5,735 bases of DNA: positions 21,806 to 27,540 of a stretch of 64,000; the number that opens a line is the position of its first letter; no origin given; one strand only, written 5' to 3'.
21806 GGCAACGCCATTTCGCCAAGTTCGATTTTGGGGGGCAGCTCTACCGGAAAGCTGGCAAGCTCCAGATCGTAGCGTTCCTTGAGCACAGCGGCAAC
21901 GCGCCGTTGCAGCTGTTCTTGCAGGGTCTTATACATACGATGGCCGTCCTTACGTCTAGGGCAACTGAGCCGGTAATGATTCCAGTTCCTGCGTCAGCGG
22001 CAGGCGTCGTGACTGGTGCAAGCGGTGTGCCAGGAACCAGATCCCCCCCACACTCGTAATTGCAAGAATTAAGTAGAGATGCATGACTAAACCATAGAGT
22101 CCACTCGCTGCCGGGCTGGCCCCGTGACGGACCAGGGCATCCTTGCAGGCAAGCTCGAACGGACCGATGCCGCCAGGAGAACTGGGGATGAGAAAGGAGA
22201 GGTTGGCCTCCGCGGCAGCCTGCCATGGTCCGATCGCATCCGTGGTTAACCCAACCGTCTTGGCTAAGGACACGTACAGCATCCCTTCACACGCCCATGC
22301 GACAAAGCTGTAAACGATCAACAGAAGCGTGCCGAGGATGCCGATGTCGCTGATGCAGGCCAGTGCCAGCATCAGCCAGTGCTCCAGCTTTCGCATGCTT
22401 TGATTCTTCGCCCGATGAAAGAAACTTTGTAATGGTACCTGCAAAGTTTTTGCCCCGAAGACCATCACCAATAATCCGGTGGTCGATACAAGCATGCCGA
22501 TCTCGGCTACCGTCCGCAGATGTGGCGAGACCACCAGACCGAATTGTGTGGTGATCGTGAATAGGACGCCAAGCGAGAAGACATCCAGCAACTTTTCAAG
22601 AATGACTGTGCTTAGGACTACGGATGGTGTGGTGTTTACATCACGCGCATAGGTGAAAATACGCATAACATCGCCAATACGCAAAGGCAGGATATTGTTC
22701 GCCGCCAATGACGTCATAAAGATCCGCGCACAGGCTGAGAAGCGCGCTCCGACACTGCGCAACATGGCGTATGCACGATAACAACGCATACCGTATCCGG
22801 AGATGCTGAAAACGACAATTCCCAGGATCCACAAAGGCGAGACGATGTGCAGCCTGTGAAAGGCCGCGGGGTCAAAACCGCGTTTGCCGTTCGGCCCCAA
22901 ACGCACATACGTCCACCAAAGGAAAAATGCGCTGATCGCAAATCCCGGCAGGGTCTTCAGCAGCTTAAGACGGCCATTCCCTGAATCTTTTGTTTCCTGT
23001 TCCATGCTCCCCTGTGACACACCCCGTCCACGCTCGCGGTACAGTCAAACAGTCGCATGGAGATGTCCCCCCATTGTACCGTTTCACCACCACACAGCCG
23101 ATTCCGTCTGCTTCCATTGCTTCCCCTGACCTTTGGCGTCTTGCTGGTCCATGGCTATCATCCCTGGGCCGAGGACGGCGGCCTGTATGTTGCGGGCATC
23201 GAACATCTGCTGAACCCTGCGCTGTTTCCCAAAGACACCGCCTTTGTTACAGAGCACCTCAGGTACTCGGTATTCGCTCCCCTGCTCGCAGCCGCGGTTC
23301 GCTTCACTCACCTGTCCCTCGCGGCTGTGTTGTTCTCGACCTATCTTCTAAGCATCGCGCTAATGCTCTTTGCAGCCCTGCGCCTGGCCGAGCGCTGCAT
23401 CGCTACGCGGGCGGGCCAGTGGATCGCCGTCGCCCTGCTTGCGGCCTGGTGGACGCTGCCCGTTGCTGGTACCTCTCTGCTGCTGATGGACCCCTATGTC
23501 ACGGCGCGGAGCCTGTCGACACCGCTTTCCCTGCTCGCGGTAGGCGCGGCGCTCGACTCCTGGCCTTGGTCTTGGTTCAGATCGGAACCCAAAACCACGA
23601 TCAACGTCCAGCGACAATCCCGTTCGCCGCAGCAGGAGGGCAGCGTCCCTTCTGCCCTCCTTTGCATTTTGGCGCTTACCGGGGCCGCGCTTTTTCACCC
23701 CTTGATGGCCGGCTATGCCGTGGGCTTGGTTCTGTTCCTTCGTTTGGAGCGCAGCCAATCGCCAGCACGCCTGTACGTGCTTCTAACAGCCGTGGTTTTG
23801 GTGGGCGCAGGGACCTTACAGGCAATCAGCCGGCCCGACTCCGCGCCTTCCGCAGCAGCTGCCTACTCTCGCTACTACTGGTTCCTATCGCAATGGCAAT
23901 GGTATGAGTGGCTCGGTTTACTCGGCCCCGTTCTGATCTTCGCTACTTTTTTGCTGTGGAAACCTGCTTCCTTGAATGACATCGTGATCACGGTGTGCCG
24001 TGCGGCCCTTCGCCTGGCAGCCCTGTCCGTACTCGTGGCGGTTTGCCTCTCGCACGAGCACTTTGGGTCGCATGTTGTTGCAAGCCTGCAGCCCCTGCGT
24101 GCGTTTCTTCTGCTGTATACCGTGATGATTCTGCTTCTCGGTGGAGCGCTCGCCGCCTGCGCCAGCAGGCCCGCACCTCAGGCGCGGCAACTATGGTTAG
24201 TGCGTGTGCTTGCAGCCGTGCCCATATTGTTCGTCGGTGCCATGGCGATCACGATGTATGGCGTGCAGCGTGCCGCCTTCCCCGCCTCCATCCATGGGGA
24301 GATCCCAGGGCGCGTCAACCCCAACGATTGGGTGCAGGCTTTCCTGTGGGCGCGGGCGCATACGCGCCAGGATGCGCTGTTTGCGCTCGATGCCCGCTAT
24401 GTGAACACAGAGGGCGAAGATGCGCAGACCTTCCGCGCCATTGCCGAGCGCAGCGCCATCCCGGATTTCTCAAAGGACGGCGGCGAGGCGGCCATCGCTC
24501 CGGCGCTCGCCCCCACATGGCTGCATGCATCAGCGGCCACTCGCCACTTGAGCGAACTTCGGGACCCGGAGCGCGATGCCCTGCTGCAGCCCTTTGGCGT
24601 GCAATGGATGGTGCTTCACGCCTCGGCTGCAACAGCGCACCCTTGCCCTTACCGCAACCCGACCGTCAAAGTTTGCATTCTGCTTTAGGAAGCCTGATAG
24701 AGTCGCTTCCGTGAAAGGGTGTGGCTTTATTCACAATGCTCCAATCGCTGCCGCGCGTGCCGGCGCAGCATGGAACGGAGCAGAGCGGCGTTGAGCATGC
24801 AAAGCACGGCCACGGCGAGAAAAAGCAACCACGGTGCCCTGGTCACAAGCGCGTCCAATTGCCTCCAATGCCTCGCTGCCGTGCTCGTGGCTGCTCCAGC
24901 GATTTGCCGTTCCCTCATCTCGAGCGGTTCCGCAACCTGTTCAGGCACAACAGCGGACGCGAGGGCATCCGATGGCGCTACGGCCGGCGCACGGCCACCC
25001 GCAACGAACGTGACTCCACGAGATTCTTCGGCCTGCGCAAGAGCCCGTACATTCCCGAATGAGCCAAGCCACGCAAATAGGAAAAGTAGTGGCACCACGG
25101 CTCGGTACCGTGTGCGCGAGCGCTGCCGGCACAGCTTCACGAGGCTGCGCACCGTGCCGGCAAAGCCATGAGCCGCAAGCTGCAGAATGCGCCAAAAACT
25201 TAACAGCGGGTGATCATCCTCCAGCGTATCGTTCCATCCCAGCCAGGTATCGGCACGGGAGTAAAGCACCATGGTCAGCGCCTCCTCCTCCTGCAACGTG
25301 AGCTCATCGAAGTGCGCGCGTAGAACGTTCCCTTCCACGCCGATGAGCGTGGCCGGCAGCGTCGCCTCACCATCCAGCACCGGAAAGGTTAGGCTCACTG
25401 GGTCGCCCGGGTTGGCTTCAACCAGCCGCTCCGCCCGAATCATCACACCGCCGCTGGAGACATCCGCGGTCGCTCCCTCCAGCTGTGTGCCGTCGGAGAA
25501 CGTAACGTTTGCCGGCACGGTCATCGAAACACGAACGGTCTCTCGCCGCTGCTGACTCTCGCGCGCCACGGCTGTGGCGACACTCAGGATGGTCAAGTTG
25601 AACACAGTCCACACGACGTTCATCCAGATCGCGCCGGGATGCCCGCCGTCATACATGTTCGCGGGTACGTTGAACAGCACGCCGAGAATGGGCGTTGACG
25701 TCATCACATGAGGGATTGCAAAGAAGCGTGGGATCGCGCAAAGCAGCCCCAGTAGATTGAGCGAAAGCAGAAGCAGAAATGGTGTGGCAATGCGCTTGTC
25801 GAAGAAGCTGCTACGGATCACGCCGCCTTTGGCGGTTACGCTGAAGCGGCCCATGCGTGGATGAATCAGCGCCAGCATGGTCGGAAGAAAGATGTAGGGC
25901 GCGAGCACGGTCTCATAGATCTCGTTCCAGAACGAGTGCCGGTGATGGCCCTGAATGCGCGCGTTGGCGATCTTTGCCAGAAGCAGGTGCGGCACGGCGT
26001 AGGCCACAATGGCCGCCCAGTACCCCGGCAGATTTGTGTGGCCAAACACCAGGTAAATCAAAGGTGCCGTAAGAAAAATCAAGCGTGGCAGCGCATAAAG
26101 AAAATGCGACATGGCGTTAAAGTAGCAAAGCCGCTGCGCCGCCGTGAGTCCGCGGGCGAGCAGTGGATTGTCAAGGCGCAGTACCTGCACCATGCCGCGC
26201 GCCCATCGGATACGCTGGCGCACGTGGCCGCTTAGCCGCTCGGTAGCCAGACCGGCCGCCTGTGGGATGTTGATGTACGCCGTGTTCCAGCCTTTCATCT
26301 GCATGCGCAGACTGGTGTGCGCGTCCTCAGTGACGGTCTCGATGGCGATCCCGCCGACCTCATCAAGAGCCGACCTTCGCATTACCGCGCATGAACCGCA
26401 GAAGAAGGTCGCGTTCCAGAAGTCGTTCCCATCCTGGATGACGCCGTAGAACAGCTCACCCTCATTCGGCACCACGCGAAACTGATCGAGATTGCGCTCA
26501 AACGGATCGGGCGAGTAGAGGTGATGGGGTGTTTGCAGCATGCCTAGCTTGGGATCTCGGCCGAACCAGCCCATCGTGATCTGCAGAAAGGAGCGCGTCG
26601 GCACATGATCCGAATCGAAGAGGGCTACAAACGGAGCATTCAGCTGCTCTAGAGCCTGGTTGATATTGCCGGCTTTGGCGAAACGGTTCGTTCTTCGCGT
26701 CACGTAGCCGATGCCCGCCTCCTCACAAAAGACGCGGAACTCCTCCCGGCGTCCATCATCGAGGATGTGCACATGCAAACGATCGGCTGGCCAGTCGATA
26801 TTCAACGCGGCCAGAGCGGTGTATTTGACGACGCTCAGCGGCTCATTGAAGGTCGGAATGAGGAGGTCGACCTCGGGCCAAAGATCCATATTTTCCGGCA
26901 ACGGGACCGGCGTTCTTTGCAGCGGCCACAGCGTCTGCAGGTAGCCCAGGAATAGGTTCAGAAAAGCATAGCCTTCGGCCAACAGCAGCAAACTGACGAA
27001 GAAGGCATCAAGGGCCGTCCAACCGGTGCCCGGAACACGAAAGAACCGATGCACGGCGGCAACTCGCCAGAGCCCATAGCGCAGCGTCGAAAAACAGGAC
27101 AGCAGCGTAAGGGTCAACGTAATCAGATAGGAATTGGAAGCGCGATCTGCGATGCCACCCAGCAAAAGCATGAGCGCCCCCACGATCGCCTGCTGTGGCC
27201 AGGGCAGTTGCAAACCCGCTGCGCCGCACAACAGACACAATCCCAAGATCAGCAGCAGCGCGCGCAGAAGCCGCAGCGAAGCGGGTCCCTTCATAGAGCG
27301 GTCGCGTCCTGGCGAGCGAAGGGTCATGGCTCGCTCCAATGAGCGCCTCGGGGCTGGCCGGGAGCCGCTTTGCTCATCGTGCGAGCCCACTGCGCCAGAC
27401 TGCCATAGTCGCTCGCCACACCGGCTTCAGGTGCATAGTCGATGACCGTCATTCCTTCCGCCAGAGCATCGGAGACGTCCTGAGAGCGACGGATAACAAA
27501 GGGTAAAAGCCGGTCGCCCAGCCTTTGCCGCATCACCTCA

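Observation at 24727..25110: BcsA fused to a mini-BcsB that keeps only the membrane anchor; no bcsZ or bcsC in the locus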

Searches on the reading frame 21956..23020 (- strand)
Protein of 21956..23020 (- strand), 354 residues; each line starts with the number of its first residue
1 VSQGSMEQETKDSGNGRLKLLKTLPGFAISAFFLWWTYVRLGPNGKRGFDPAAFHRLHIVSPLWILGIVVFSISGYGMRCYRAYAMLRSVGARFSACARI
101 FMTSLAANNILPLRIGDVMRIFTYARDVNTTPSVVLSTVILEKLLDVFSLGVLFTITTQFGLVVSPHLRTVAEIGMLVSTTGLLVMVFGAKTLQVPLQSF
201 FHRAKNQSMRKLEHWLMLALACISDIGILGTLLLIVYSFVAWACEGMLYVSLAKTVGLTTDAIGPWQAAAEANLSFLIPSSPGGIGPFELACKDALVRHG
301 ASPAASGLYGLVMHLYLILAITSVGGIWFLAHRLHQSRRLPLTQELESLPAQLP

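Call 3: search_protein_families(library=pfam, proteins=[window:21956-23020:-], max_evalue=0.01)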
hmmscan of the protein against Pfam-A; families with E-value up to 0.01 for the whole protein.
window:21956-23020:- (354 aa): 1 family
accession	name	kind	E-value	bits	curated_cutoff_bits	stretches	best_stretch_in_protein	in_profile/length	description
PF03706.18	LPG_synthase_TM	-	8.1e-26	91.6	33.4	1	26-325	4-302/302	Lysylphosphatidylglycerol synthase TM region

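Call 4: search_protein_families(library=ncbifam, proteins=[window:21956-23020:-], max_evalue=0.01)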
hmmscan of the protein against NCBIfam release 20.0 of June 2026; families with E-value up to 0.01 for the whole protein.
window:21956-23020:- (354 aa): 1 family
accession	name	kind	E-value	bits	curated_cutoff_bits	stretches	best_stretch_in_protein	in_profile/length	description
TIGR00374.1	TIGR00374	subfamily_domain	4.9e-08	32.7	43.2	1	87-330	54-311/323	flippase-like domain-containing protein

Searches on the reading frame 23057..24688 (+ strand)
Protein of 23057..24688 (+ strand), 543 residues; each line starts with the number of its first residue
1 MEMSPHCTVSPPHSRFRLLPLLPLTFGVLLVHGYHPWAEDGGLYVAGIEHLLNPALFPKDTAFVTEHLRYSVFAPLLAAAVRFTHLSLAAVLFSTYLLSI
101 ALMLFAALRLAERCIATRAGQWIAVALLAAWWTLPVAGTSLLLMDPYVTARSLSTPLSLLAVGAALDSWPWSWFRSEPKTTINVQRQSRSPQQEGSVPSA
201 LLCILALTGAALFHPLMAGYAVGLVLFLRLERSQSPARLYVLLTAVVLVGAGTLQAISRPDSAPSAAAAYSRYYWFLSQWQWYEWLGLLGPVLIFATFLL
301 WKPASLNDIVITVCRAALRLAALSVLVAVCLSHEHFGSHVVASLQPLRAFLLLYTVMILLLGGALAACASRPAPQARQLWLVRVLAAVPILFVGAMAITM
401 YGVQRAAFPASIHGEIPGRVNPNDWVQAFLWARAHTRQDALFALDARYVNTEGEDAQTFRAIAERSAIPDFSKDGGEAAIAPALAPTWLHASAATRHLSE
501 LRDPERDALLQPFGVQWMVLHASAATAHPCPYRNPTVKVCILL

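Call 3: search_protein_families(library=pfam, proteins=[window:23057-24688:+], max_evalue=0.01)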
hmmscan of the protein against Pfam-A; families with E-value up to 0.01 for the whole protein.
window:23057-24688:+ (543 aa): 1 family
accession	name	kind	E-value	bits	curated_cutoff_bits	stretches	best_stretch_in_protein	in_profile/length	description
PF20604.3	DUF6798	-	0.0002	21.5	26.9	1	424-471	2-41/61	Domain of unknown function (DUF6798)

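Call 4: search_protein_families(library=ncbifam, proteins=[window:23057-24688:+], max_evalue=0.01)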
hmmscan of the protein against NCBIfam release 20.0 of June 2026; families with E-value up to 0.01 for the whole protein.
window:23057-24688:+ (543 aa): 0 families

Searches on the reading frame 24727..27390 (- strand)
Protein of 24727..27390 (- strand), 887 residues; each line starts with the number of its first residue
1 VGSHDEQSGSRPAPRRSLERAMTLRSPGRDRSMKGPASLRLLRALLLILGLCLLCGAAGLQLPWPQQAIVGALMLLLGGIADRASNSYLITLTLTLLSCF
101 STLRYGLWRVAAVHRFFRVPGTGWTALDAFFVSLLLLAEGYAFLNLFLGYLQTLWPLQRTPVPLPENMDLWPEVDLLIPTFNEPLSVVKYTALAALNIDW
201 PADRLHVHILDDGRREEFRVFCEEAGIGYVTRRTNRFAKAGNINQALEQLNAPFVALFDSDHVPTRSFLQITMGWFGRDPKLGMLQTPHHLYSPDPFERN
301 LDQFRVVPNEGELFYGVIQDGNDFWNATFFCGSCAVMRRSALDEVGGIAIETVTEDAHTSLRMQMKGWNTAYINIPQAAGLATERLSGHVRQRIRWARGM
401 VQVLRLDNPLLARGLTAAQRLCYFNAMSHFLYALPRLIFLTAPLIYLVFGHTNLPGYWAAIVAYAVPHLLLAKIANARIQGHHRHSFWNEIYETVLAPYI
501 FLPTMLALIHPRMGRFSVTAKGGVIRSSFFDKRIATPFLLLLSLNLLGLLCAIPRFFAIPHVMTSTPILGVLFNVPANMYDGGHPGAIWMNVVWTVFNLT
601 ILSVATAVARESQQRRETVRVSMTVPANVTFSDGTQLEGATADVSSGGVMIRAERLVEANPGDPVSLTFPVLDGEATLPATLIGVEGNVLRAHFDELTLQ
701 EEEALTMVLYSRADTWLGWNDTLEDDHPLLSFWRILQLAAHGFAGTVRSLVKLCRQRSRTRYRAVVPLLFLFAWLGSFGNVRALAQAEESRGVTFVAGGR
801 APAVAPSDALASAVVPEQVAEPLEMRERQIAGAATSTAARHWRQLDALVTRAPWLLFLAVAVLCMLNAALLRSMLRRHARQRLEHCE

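Call 3: search_protein_families(library=pfam, proteins=[window:24727-27390:-], max_evalue=0.01)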
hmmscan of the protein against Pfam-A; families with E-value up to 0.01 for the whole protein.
window:24727-27390:- (887 aa): 6 families
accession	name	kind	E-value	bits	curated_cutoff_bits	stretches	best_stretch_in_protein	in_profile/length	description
PF13632.12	Glyco_trans_2_3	-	1.2e-20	74.6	27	1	255-466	2-192/198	Glycosyl transferase family group 2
PF00535.33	Glycos_transf_2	-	1.2e-19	71.3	23.3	1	177-345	3-167/168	Glycosyl transferase family 2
PF13641.12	Glyco_tranf_2_3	-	8.5e-18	65.6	27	1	172-399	1-230/230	Glycosyltransferase like family 2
PF07238.19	PilZ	-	4.1e-12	46.8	22.5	1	614-708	1-99/102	PilZ domain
PF03552.20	Cellulose_synt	-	6.8e-11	41.9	24.7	1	344-453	414-528/722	Cellulose synthase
PF13506.12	Glyco_transf_21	-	1.1e-09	38.4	21.7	1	238-398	17-174/174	Glycosyl transferase family 21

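Call 4: search_protein_families(library=ncbifam, proteins=[window:24727-27390:-], max_evalue=0.01)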
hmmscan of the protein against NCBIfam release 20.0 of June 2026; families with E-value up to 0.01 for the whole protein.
window:24727-27390:- (887 aa): 6 families
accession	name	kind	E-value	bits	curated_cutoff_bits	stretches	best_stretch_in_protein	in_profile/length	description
NF008558.0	PRK11498.1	equivalog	2.7e-248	826.3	992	1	46-783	157-856/872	UDP-forming cellulose synthase catalytic subunit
TIGR03030.1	CelA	equivalog_domain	2e-235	783.1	699.1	1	38-751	5-711/714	UDP-forming cellulose synthase catalytic subunit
TIGR03937.1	PgaC_IcaA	equivalog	5.7e-16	58.5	422.3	1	166-434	39-304/407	poly-beta-1,6-N-acetyl-D-glucosamine synthase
TIGR04242.1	nodulat_NodC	equivalog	2.7e-11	43.1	550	2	330-402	206-286/395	chitooligosaccharide synthase NodC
TIGR03472.1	HpnI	equivalog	3.7e-05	22.7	310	1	239-405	114-277/373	bacteriohopanetetrol glucosamine biosynthesis glycosyltransferase HpnI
NF053846.1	glyco_with_XrtP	equivalog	6e-05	21.9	520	1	333-411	227-309/440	XrtP-associated glycosyltransferase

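Call 7: find_homologous_proteins(query=window:24727-27390:-, region=745-887, max_evalue=0.01)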
Query window:24727-27390:-, residues 745-887 (143 aa): 1 proteins with E <= 0.01 among 4157 candidates.
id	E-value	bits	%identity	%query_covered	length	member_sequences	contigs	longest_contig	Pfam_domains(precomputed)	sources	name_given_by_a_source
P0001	7.4e-83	293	100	100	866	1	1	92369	PF07238.20,PF13632.13,PF13506.14,PF13641.13,PF03552.21,PF00535.33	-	-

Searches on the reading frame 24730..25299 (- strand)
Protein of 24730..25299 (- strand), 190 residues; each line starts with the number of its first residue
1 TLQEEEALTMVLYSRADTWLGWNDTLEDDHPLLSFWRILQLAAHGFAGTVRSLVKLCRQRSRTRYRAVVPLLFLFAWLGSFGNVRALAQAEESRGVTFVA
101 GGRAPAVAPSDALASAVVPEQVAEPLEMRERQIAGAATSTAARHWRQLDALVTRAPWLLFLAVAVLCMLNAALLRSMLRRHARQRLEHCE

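Call 30: find_related_loci(query=window:24730-25299:-, collection=genome_contigs, flank=6000)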
Query window:24730-25299:- (190 aa) in genome_contigs; peptide patterns used: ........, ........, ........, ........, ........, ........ (x = any residue, [..] = any of these).
464 stretches matched a pattern, but none encodes a relative of the query by tblastn (E <= 1e-3).
